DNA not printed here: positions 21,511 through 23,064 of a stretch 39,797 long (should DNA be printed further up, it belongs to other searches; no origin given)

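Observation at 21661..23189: Cobalamin riboswitch controls a stand-alone T9SS-secreted beta-propeller protein, a candidate extracellular corrinoid-capture protein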

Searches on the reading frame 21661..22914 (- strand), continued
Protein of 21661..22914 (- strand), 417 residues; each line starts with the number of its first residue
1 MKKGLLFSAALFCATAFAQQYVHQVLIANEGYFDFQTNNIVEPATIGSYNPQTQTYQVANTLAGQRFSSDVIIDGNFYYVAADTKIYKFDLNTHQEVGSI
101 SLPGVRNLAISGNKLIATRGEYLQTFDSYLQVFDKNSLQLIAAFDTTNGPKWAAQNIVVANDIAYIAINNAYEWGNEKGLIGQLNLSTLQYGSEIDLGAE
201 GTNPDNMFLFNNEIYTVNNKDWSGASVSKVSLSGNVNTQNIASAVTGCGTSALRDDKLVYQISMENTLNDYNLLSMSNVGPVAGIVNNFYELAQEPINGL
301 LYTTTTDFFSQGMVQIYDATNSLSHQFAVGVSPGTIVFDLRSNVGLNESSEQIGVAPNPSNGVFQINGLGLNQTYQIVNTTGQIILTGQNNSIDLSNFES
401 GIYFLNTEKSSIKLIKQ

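Call 29: fold_search(model_id=the predicted structure, library=pdb)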
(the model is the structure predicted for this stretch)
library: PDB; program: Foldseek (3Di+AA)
matches with E <= 10: 1884; with E <= 0.001: 1466
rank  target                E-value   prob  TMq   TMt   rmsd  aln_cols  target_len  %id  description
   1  8okv_D                1.1e-17  1.00  0.62  0.79   3.3       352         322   18  lipoprotein BT2095 from Bacteroides thetaiotamicron bound to cyanocobalamin CnCbl (released 2023-09-20)
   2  8okv_A                7.9e-17  1.00  0.62  0.80   3.1       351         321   18  lipoprotein BT2095 from Bacteroides thetaiotamicron bound to cyanocobalamin CnCbl (released 2023-09-20)
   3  8okv_C                9.1e-17  1.00  0.63  0.79   3.2       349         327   18  lipoprotein BT2095 from Bacteroides thetaiotamicron bound to cyanocobalamin CnCbl (released 2023-09-20)
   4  8okv_B                2.1e-16  1.00  0.62  0.77   3.6       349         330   17  lipoprotein BT2095 from Bacteroides thetaiotamicron bound to cyanocobalamin CnCbl (released 2023-09-20)
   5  8p97_B                3.9e-16  1.00  0.62  0.76   3.4       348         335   17  BtuB3G3 bound to cyanocobalamin with disordered EL8 (released 2023-08-16)
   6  3dsm                  8.0e-16  1.00  0.62  0.78   3.5       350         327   17  Crystal structure of the surface layer protein BACUNI_02894 from Bacteroides uniformis, Northeast Structural Genomics Co (released 2008-09-09)
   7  8bai_A                9.2e-16  1.00  0.62  0.80   2.9       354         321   18  The surface-exposed lipo-protein of BtuG2 in complex with cyanocobalamin. (released 2023-10-25)
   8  8bai_B                1.6e-15  1.00  0.63  0.81   3.1       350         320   17  The surface-exposed lipo-protein of BtuG2 in complex with cyanocobalamin. (released 2023-10-25)
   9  8bn0                  8.0e-15  1.00  0.62  0.75   3.1       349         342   17  Bacteroides thetaiotaomicron surface protein BT1954 bound to (released 2023-08-16)
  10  6y7o_A                1.3e-11  1.00  0.47  0.60  14.4       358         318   12  The complex between the eight-bladed symmetrical designer protein Tako8 and the silicotungstic acid Keggin (STA) (released 2020-12-16)
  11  6y7n_A                1.7e-11  1.00  0.48  0.61  15.9       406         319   12  The crystal structure of the eight-bladed symmetrical designer protein Tako8 in the presence of tellurotungstic Anders (released 2020-12-16)
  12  6g6n_B                4.5e-11  1.00  0.47  0.60  14.4       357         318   12  Crystal structure of the computationally designed Tako8 protein in C2 (released 2018-11-28)
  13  6y7o_C                6.2e-11  1.00  0.47  0.60  14.5       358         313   12  The complex between the eight-bladed symmetrical designer protein Tako8 and the silicotungstic acid Keggin (STA) (released 2020-12-16)
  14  3ott_B                1.2e-10  1.00  0.53  0.31  18.1       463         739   12  Crystal Structure of the extracellular domain of the putative one component system BT4673 from B. thetaiotaomicron (released 2011-08-10)
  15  8fkp_NQ               1.5e-10  1.00  0.56  0.70   4.2       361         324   12  Human nucleolar pre-60S ribosomal subunit (State A1) (released 2023-07-12)
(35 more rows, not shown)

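Call 30: search_solved_structures(query=A1, max_evalue=0.01, show_alignments=4)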
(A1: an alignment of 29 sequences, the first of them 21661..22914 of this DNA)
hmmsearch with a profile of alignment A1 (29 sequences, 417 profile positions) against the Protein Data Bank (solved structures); distinct sequences matched with E-value up to 0.01: 12.
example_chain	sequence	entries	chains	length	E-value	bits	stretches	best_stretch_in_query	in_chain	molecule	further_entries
7pzj_A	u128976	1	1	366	1.3e-10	44.1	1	338-417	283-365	Lipase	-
3dsm_A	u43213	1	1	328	1.5e-05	27.3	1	287-339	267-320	uncharacterized protein BACUNI_02894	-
8bmy_A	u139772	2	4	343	1.5e-05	27.3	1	287-339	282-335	Putative surface layer protein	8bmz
8bn0_A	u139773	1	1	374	1.9e-05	27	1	287-339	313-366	Putative surface layer protein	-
8baz_A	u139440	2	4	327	2e-05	26.9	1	287-338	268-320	Surface layer protein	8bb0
8bai_A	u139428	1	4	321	2.7e-05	26.5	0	287-337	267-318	Surface layer protein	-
8glk_D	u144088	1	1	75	3e-05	26.3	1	353-416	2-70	Endonuclease I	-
8bmx_D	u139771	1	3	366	4.7e-05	25.7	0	287-336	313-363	YncE family protein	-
5jvk_A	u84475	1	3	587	5e-05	25.6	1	351-414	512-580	Uncharacterized protein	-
8puj_A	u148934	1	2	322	0.0033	19.6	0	287-336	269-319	YncE family protein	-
8okv_B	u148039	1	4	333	0.0038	19.4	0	287-336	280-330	Putative surface layer protein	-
8p97_B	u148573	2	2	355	0.0046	19.2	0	287-336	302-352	Putative surface layer protein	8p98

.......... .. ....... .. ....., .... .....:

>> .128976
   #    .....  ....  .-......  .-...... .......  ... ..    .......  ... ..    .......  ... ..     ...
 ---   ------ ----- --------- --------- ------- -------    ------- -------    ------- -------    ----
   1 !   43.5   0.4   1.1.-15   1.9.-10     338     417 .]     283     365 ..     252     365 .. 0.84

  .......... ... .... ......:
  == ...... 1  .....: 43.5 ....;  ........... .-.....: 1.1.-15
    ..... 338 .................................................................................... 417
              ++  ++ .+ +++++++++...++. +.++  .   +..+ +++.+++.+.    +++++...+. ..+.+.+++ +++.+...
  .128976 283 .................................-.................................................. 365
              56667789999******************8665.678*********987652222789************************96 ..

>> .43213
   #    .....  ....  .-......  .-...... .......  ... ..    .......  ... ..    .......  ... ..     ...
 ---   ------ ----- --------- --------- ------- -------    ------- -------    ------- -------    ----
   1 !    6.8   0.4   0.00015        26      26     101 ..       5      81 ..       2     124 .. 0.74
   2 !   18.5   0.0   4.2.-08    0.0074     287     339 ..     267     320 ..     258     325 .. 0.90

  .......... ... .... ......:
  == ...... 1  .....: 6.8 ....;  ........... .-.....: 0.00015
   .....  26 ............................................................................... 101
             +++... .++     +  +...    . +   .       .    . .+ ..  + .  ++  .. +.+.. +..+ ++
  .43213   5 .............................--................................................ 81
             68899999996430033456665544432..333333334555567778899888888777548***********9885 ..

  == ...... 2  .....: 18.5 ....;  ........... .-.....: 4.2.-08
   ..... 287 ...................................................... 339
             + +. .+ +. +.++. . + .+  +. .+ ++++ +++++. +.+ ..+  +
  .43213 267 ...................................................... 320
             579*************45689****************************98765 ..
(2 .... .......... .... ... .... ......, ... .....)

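Call 49: search_solved_structures(query=A3, max_evalue=1, show_alignments=5)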
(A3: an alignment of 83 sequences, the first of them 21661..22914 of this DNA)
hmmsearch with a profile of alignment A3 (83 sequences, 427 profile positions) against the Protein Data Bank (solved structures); distinct sequences matched with E-value up to 1: 76 (the best 60 are shown).
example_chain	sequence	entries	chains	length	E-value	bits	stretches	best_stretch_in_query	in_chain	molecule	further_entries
3dsm_A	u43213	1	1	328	7.7e-18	67.6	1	27-341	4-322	uncharacterized protein BACUNI_02894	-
8bmy_A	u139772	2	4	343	8.6e-18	67.5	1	27-341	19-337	Putative surface layer protein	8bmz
8bn0_A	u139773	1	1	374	1.2e-17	67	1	27-341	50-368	Putative surface layer protein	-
8baz_A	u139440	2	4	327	1.8e-17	66.5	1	27-339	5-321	Surface layer protein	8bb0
8bai_A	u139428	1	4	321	3e-17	65.7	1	27-338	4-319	Surface layer protein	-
8bmx_D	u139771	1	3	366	5.9e-17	64.7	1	26-338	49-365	YncE family protein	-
8p97_B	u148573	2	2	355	4.6e-14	55.2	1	25-338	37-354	Putative surface layer protein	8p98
8okv_B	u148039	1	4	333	1.1e-13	53.9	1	27-338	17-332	Putative surface layer protein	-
8puj_A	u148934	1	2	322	1.1e-13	53.9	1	27-338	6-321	YncE family protein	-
5jvk_A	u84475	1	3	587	2.5e-13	52.8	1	329-427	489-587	Uncharacterized protein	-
8glk_D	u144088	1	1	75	7.6e-12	47.9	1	355-426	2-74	Endonuclease I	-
1l0q_A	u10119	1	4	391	4.6e-10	42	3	176-339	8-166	Surface layer protein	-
7pzj_A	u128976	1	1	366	6.1e-10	41.6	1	341-422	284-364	Lipase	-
8glj_D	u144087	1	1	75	9.8e-10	40.9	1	354-427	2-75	Por secretion system C-terminal sorting domain-containing protein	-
5uyt_A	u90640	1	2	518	1e-07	34.3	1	351-420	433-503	Ice-binding protein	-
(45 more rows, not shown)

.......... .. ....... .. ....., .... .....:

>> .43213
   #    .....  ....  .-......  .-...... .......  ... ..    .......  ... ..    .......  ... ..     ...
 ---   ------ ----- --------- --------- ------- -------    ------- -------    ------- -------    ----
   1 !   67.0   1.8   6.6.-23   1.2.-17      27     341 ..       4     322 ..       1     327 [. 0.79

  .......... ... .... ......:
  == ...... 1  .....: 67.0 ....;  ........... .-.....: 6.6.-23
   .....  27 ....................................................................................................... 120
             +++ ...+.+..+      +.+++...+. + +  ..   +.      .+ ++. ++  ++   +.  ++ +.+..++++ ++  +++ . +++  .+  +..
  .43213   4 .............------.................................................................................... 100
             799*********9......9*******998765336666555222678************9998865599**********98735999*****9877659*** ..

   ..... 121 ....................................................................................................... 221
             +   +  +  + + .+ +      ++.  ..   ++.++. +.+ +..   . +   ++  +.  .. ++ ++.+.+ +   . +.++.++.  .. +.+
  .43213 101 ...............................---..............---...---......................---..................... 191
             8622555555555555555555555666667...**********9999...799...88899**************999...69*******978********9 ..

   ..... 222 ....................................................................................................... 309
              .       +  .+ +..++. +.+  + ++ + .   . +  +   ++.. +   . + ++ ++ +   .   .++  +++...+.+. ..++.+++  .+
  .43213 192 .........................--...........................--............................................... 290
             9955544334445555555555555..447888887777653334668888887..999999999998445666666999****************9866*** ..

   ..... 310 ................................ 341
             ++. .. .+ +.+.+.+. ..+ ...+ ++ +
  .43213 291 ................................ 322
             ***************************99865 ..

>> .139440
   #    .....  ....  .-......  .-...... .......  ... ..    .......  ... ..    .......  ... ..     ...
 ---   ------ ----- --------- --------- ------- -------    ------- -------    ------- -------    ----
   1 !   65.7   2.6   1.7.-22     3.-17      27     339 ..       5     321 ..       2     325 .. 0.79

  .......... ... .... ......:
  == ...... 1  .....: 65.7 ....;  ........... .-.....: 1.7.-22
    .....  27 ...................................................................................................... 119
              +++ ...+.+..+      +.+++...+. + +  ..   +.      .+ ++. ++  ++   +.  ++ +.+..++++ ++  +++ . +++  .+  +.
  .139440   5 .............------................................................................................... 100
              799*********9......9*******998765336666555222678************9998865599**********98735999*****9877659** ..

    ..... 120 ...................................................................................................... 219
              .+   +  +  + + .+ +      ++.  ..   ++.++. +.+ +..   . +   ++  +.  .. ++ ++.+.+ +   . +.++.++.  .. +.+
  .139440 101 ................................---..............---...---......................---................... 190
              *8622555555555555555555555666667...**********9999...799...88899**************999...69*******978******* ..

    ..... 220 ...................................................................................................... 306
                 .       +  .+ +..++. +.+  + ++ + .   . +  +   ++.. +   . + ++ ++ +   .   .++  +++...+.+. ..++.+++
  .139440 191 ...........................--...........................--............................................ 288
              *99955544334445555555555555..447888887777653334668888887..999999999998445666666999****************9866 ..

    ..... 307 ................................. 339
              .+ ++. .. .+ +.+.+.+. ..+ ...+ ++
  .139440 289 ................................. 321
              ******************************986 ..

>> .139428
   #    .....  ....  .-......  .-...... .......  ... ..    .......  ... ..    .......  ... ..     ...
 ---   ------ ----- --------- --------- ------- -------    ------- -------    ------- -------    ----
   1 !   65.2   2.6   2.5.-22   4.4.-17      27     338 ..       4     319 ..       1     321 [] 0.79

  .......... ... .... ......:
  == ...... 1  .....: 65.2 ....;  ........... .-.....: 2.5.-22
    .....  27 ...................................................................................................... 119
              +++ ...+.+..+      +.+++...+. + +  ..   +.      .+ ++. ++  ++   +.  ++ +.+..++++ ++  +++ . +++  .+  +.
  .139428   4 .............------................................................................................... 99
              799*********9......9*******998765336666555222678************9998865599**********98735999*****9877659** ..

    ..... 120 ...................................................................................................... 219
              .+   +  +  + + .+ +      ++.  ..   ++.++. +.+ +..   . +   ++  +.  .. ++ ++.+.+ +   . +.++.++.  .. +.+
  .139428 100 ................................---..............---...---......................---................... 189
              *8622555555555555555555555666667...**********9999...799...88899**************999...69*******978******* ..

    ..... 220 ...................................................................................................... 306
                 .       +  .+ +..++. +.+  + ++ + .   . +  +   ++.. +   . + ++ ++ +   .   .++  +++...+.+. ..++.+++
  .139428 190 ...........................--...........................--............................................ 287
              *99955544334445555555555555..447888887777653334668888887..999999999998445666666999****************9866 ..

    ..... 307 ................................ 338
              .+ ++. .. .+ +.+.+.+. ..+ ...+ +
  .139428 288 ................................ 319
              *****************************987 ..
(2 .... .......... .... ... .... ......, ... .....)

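Call 51: search_protein_families(library=pfam, alignment_id=A3, max_evalue=0.01)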
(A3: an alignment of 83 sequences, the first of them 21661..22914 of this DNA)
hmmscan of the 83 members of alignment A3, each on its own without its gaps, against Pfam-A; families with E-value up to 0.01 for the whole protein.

A. member 1, window:21661-22914:- (417 aa): 2 families
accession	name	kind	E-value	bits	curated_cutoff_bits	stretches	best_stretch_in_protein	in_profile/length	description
PF18962.6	Por_Secre_tail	-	2.5e-09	37.7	27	1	357-415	3-70/75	Secretion system C-terminal sorting domain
PF02191.22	OLF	-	6.3e-05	23.1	23.9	0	53-104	58-107/246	Olfactomedin-like domain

B. families by the number of members that match (of 83 scanned): 18 families
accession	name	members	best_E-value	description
PF18962.6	Por_Secre_tail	64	3.4e-15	Secretion system C-terminal sorting domain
PF11589.14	DUF3244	8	3.8e-06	Domain of unknown function (DUF3244)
PF08309.17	LVIVD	7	0.0002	LVIVD repeat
PF02191.22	OLF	3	1.7e-05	Olfactomedin-like domain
PF16819.11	DUF5074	3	0.00035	Domain of unknown function (DUF5074)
PF13360.13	PQQ_2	2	0.00085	Outer membrane protein assembly factor BamB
PF17005.11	WD40_like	2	0.0021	WD40-like domain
PF23775.1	Beta-prop_RIG_2nd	1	2.2e-05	RIG second beta-propeller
PF16967.11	TcfC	1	4.4e-05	E-set like domain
PF25171.1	Beta-prop_WDR36-Utp21_1st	1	0.00062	WDR36/Utp21 first beta-propeller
PF13855.12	LRR_8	1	0.0017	Leucine rich repeat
PF03085.20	RAP-1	1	0.0024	Rhoptry-associated protein 1 (RAP-1)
PF16380.10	BT_4170-like_C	1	0.0047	Rhamnogalacturonan lyase BT_4170-like, C-terminal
PF17644.7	30K_MP_core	1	0.0054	Jelly-roll domain of 30K viral movement proteins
PF03478.24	Beta-prop_KIB1-4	1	0.007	KIB1-4 beta-propeller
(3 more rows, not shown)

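Call 74: search_protein_families(library=ncbifam, proteins=[L081:7686-9584:-], max_evalue=0.00001)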
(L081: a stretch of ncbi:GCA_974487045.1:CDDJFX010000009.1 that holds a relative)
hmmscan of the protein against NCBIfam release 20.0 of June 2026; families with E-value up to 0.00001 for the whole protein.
L081:7686-9584:- (632 aa): 0 families
